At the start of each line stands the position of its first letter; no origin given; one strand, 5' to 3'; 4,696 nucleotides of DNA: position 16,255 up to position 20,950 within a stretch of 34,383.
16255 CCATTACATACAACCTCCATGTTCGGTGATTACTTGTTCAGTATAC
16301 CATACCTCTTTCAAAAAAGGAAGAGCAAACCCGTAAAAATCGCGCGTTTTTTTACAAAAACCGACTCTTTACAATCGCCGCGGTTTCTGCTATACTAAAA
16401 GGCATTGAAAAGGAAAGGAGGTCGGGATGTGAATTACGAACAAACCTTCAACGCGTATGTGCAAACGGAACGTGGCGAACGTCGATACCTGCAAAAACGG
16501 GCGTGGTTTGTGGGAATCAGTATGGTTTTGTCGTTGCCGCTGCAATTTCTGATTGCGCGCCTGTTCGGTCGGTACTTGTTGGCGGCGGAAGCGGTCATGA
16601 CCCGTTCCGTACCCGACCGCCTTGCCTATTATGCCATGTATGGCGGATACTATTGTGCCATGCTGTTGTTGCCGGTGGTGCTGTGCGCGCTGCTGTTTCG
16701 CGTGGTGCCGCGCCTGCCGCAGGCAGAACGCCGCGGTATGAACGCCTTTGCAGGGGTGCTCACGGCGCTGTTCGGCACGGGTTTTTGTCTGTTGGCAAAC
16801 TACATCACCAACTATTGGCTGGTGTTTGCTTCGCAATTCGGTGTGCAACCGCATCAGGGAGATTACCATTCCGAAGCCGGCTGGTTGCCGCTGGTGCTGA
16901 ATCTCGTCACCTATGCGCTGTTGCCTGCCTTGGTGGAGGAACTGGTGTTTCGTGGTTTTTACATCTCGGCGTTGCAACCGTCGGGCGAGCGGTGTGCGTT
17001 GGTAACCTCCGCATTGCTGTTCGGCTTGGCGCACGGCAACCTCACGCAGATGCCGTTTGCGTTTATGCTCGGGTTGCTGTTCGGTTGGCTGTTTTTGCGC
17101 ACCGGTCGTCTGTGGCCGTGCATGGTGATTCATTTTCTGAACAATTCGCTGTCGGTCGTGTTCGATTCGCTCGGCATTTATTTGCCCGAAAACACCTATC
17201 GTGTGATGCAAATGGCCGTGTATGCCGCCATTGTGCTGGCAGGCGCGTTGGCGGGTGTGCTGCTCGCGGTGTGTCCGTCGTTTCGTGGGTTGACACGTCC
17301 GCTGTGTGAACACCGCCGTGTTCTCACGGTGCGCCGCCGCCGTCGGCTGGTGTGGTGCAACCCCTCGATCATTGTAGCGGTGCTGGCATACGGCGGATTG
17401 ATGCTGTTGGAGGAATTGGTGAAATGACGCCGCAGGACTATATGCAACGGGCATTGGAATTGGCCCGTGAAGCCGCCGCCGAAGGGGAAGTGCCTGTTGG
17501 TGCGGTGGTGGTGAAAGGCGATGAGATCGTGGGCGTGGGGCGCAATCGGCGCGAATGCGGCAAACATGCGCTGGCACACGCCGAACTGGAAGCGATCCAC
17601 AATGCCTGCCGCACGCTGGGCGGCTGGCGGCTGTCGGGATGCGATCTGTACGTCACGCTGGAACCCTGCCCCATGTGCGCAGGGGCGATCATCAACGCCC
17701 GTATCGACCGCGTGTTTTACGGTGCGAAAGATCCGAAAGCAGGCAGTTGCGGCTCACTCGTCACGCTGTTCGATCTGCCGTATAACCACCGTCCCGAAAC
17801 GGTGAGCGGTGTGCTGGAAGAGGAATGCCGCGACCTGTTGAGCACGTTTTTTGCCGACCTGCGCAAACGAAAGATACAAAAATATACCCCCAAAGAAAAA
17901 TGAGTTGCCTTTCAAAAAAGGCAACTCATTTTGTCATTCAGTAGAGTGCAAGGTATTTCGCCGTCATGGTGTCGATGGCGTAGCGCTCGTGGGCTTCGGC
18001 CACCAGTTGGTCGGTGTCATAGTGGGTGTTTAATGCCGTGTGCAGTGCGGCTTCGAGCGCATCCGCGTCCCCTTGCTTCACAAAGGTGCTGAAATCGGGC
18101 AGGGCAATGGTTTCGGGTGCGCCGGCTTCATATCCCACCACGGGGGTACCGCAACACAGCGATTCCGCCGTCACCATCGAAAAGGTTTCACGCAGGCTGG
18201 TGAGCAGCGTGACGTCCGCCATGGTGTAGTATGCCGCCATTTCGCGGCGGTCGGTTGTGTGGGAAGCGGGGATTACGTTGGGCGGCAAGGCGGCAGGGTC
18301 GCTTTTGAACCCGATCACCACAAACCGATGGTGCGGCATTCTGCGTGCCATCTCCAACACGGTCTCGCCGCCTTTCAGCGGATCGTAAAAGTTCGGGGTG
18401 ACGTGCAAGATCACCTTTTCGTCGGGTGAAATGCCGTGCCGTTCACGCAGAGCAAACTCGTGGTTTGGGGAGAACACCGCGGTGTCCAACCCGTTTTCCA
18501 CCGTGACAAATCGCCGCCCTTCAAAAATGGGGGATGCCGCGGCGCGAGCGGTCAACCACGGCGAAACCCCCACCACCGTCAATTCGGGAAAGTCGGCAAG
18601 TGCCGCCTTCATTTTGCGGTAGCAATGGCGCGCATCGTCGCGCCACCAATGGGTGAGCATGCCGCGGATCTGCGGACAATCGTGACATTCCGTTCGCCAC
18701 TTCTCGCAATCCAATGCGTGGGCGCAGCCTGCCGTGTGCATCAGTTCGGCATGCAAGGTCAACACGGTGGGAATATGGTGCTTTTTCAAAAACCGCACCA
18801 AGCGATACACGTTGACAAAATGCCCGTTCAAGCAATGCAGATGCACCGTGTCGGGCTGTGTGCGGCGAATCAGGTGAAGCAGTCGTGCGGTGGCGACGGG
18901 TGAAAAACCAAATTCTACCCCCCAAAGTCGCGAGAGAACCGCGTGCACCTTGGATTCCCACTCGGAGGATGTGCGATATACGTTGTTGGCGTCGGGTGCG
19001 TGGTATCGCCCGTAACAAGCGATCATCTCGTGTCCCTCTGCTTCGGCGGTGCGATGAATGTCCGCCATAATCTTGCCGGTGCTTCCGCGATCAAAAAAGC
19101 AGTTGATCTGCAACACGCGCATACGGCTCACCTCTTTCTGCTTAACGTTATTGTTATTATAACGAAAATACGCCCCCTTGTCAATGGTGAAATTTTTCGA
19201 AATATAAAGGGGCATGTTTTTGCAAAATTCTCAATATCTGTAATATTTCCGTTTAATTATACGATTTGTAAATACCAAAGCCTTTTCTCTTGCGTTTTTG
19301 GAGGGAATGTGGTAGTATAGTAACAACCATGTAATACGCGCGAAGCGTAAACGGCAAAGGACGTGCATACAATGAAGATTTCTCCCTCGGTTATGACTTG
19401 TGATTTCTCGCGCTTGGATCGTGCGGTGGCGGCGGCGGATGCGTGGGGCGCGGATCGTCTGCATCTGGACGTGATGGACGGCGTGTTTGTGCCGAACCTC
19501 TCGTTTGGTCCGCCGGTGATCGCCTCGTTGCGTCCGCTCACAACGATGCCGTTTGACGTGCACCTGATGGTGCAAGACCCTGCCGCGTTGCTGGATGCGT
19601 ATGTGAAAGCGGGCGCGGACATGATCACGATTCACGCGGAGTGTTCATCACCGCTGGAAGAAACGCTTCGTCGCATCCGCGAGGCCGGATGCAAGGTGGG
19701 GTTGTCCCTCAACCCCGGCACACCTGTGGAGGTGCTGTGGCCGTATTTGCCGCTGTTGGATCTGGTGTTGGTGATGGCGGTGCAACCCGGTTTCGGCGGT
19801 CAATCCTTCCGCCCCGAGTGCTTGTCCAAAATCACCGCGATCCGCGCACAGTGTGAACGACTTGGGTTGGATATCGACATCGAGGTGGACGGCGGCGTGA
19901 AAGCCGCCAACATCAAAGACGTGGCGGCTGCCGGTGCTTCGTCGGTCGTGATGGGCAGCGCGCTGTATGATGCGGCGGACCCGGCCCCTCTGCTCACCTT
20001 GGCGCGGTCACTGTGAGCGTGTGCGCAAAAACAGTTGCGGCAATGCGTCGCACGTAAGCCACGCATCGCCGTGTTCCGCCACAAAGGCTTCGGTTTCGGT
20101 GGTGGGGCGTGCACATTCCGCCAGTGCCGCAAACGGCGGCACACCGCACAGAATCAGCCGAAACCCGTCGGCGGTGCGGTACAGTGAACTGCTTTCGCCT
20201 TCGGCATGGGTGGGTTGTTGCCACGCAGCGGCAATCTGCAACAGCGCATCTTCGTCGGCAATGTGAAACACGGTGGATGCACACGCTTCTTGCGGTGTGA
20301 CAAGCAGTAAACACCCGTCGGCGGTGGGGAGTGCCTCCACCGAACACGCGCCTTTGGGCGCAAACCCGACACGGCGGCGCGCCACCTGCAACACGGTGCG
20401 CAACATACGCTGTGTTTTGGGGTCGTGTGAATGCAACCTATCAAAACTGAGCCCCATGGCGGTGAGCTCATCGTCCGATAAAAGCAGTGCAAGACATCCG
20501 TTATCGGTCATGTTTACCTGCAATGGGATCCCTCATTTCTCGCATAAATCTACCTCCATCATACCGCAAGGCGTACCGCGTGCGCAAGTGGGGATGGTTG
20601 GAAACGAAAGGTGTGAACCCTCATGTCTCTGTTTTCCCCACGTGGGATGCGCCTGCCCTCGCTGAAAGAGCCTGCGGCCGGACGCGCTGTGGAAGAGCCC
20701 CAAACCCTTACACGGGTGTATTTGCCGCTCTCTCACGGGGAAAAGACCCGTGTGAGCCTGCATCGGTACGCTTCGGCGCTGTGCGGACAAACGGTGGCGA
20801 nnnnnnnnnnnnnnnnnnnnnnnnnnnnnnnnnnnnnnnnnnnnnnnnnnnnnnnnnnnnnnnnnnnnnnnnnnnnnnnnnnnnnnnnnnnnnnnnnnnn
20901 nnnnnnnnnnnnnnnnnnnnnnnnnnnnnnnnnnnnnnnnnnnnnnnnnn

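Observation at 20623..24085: Reduced four-gene Rnf-derived operon (C-like, D, E-like, A-like) with no rnfG and no rnfB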

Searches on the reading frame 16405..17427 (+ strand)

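Call 37: search_protein_families(library=pfam, proteins=[window:16405-17427:+], max_evalue=0.001)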
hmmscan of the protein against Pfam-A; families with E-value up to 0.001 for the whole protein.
window:16405-17427:+ (340 aa): 1 family
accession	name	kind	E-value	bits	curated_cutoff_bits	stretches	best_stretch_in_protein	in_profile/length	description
PF02517.21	Rce1-like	-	1.7e-23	83.2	22.4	1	163-248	4-92/93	Type II CAAX prenyl endopeptidase Rce1-like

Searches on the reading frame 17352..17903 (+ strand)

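Call 37: search_protein_families(library=pfam, proteins=[window:17352-17903:+], max_evalue=0.001)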
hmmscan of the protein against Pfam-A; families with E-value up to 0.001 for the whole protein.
window:17352-17903:+ (183 aa): 3 families
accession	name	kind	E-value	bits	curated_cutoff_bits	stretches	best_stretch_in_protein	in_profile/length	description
PF14437.12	MafB19-deam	-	8.3e-41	139.6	27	1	28-171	4-142/142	MafB19-like deaminase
PF00383.29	dCMP_cyt_deam_1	-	9.2e-32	109.4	25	1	28-124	5-101/102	Cytidine and deoxycytidylate deaminase zinc-binding region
PF14439.12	Bd3614-deam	-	2e-06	28.2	38.5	1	54-128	16-93/113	Bd3614-like deaminase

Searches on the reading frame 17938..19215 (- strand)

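Call 37: search_protein_families(library=pfam, proteins=[window:17938-19215:-], max_evalue=0.001)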
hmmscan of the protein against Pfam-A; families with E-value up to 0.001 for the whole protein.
window:17938-19215:- (425 aa): 5 families
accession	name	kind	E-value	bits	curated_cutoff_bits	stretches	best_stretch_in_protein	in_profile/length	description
PF13692.12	Glyco_trans_1_4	-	9.8e-13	49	27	1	268-396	3-141/142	Glycosyl transferases group 1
PF00534.26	Glycos_transf_1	-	1e-12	48.4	26.4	1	257-398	6-159/172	Glycosyl transferases group 1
PF13439.12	Glyco_transf_4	-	1.4e-07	32.1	28.5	1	50-245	8-168/170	Glycosyltransferase Family 4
PF20706.3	GT4-conflict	-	5.4e-07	29.4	26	1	313-373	262-323/385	Family 4 Glycosyltransferase in conflict systems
PF13524.12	Glyco_trans_1_2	-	0.00098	19.5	25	0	286-412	5-129/144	Glycosyl transferase-like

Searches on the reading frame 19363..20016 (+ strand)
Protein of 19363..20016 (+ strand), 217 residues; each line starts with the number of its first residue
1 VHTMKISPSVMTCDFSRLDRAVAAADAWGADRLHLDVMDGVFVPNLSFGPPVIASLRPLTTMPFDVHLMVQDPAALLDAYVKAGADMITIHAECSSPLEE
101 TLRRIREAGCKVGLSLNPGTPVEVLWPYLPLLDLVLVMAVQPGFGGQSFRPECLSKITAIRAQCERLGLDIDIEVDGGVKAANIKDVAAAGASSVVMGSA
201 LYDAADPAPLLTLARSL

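Call 94: search_protein_families(library=pfam, proteins=[window:19363-20016:+], max_evalue=0.001)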
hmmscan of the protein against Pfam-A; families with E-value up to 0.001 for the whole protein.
window:19363-20016:+ (217 aa): 3 families
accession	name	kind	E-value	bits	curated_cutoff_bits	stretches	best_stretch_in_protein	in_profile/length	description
PF00834.25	Ribul_P_3_epim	-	7.3e-72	241.4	21.1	1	5-202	1-198/198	Ribulose-phosphate 3 epimerase family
PF00977.27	His_biosynth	-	0.0004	20.3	23.6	0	158-203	63-107/228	Histidine biosynthesis protein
PF00215.30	OMPdecase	-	0.00054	20.4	27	0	146-208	152-215/221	Orotidine 5'-phosphate decarboxylase / HUMPS family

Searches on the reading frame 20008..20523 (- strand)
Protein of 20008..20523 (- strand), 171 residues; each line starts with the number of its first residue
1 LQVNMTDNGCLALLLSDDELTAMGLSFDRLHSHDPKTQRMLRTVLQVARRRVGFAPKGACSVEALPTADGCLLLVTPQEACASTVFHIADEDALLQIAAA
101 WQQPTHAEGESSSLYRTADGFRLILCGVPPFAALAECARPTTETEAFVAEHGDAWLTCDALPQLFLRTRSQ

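Call 37: search_protein_families(library=pfam, proteins=[window:20008-20523:-], max_evalue=0.001)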
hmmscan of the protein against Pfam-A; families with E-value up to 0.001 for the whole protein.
window:20008-20523:- (171 aa): 1 family
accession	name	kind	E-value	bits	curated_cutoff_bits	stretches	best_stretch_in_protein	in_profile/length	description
PF05389.17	MecA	-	7.3e-09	36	22.5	1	13-79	13-81/221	Negative regulator of genetic competence (MecA)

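Call 74: search_protein_families(library=ncbifam, proteins=[window:20008-20523:-], max_evalue=0.01)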
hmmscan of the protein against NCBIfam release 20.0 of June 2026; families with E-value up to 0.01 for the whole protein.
window:20008-20523:- (171 aa): 1 family
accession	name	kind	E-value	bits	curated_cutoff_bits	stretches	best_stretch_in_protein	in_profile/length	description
NF002781.0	PRK02899.1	equivalog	6.2e-06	26.1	224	1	11-85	11-86/198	genetic competence negative regulator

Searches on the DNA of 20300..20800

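Call 96: search_rna_families(source=window, start=20300, end=20800, threshold=evalue, max_evalue=1)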
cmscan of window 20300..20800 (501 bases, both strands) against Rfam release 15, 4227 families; matches with E-value up to 1: 1.
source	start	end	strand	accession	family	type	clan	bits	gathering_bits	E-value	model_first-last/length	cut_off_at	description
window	20388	20435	+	RF03773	mir-978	Gene; miRNA;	-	20.7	100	0.17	1-86/86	no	mir-978 microRNA precursor family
